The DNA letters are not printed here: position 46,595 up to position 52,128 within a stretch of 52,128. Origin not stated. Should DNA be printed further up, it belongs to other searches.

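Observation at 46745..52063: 1772-aa giant membrane protein fuses a GT-C-like module, a duplicated soluble insert and a YYYYG (DUF2298) module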

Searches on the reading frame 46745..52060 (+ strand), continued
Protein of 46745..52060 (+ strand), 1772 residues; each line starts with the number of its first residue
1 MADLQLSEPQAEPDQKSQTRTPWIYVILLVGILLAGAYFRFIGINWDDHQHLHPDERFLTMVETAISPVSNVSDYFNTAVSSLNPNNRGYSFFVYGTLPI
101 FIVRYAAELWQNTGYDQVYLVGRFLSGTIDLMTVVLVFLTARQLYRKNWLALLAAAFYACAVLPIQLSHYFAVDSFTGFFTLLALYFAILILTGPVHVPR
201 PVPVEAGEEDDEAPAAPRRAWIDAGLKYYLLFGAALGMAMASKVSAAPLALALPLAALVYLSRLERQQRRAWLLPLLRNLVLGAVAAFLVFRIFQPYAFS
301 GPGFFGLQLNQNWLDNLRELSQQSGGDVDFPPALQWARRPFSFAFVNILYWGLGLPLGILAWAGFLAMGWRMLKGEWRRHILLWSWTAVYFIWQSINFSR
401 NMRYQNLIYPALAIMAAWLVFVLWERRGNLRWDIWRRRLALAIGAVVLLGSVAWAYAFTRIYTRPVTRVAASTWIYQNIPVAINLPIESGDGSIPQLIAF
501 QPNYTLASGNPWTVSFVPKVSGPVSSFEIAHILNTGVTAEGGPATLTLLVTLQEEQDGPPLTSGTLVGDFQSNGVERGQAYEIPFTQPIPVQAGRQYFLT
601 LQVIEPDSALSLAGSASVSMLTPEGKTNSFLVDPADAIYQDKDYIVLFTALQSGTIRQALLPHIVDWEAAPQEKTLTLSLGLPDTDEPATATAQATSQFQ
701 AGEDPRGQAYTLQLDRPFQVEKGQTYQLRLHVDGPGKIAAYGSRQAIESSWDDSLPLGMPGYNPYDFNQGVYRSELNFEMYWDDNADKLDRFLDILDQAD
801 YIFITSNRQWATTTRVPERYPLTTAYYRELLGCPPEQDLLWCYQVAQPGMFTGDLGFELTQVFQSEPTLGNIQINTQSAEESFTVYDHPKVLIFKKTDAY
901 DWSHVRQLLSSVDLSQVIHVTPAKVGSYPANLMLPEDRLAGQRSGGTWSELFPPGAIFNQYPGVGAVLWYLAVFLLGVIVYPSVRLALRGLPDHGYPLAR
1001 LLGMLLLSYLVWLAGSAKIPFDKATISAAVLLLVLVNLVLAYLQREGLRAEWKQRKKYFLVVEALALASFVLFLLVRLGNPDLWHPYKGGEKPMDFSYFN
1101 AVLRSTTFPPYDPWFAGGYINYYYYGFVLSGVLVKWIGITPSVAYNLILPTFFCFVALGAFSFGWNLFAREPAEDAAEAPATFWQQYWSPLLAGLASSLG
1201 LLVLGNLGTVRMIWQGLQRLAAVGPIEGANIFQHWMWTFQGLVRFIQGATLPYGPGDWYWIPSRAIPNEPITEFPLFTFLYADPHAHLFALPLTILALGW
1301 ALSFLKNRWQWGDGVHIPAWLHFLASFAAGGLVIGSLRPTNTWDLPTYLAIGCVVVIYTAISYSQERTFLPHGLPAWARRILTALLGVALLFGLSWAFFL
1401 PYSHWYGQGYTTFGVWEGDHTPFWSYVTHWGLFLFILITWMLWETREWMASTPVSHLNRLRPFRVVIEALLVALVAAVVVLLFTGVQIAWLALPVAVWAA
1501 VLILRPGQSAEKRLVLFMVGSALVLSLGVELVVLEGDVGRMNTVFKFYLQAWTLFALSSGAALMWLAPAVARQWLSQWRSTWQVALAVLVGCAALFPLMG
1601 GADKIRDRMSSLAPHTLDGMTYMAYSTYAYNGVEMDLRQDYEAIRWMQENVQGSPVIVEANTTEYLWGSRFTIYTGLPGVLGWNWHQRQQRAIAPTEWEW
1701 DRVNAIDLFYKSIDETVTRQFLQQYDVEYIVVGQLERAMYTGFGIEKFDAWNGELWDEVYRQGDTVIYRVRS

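Call 24: find_encoding_contigs(protein=P0113, flank=10000, max_places=2)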
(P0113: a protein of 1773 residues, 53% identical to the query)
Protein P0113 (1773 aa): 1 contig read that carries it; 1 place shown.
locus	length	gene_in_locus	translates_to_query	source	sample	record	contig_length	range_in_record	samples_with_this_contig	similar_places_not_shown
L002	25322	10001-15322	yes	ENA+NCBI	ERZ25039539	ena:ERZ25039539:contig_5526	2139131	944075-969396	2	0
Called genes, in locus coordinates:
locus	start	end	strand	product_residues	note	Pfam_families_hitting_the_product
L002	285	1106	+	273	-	PF02463:SMC_N, PF13175:AAA_15 (faint), PF13476:AAA_23, PF00005:ABC_tran (weak), PF13304:AAA_21 (weak)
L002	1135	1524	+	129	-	PF13275:S4_2 (weak), PF01479:S4, PF01728:FtsJ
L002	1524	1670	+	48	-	-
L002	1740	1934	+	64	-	-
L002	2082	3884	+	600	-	PF00009:GTP_EFTU, PF00071:Ras (weak), PF03144:GTP_EFTU_D2, PF22042:EF-G_D2 (weak), PF14492:EFG_III (weak), PF00679:EFG_C, PF06421:LepA_C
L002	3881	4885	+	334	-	PF03706:LPG_synthase_TM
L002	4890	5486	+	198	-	PF13439:Glyco_transf_4, PF13579:Glyco_trans_4_4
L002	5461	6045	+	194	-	PF00534:Glycos_transf_1, PF13692:Glyco_trans_1_4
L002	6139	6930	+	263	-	PF13489:Methyltransf_23, PF08241:Methyltransf_11, PF08242:Methyltransf_12 (weak), PF13649:Methyltransf_25, PF13847:Methyltransf_31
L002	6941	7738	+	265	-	PF05050:Methyltransf_21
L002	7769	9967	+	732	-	PF13231:PMT_2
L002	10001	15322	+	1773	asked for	PF10060:DUF2298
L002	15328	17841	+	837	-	PF10060:DUF2298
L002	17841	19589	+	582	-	-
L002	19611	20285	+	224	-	PF02224:Cytidylate_kin, PF13189:Cytidylate_kin2 (weak)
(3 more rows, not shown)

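Call 30: search_protein_families(library=pfam, proteins=[L001:15504-18155:+, L001:18173-19924:+, L001:7710-9986:+], max_evalue=0.1)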
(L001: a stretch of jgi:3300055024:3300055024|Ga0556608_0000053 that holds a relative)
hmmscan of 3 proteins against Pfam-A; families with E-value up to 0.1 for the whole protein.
L001:15504-18155:+ (884 aa): 3 families
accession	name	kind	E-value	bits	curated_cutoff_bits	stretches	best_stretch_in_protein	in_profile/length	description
PF10060.15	DUF2298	-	8.6e-110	368.4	27.8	1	44-683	1-488/488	Uncharacterized membrane protein (DUF2298)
PF13194.11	DUF4010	-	0.029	14.5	30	1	165-253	65-154/210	Domain of unknown function (DUF4010)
PF11070.13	DUF2871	-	0.037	14.7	27.4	0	326-352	37-63/134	Protein of unknown function (DUF2871)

L001:18173-19924:+ (584 aa): 0 families

L001:7710-9986:+ (759 aa): 2 families
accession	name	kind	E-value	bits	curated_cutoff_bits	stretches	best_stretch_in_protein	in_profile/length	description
PF13231.12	PMT_2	-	4.6e-09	37.1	26.1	1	288-445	8-157/160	Dolichyl-phosphate-mannose-protein mannosyltransferase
PF23930.1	DUF7268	-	0.095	13.3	27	0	368-398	25-55/104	Family of unknown function (DUF7268)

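Call 62: search_protein_families(library=pfam, alignment_id=A3, max_evalue=1)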
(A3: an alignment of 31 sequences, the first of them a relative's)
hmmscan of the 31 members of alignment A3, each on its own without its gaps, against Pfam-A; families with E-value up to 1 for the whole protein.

A. member 1, L001:15459-18155:+ (899 aa): 3 families
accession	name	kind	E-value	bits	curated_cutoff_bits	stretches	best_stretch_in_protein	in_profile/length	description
PF10060.15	DUF2298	-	9.2e-110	368.3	27.8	1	59-698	1-488/488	Uncharacterized membrane protein (DUF2298)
PF13194.11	DUF4010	-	0.03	14.5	30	1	180-268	65-154/210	Domain of unknown function (DUF4010)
PF11070.13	DUF2871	-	0.039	14.7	27.4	0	341-367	37-63/134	Protein of unknown function (DUF2871)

B. families by the number of members that match (of 31 scanned): 17 families
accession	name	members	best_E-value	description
PF10060.15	DUF2298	19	1.1e-112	Uncharacterized membrane protein (DUF2298)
PF13786.12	DUF4179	1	0.0055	Domain of unknown function (DUF4179)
PF07843.16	DUF1634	1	0.024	Protein of unknown function (DUF1634)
PF09323.15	DUF1980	1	0.025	DUF1980 N-terminal domain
PF13194.11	DUF4010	1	0.03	Domain of unknown function (DUF4010)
PF09796.14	QCR10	1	0.032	Ubiquinol-cytochrome-c reductase complex subunit (QCR10)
PF11070.13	DUF2871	1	0.039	Protein of unknown function (DUF2871)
PF04277.18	OAD_gamma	1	0.043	Oxaloacetate decarboxylase, gamma chain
PF25093.1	DUF7807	1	0.12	Family of unknown function (DUF7807)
PF15168.11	TRIQK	1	0.13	Triple QxxK/R motif-containing protein family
PF08132.16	AdoMetDC_leader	1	0.16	S-adenosyl-l-methionine decarboxylase leader peptide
PF21844.1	DUF6903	1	0.21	Family of unknown function (DUF6903)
PF01973.23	MptE-like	1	0.26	6-hydroxymethylpterin diphosphokinase MptE-like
PF20386.3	DUF6681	1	0.28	Family of unknown function (DUF6681)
PF15817.10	TMEM40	1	0.47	Transmembrane protein 40 family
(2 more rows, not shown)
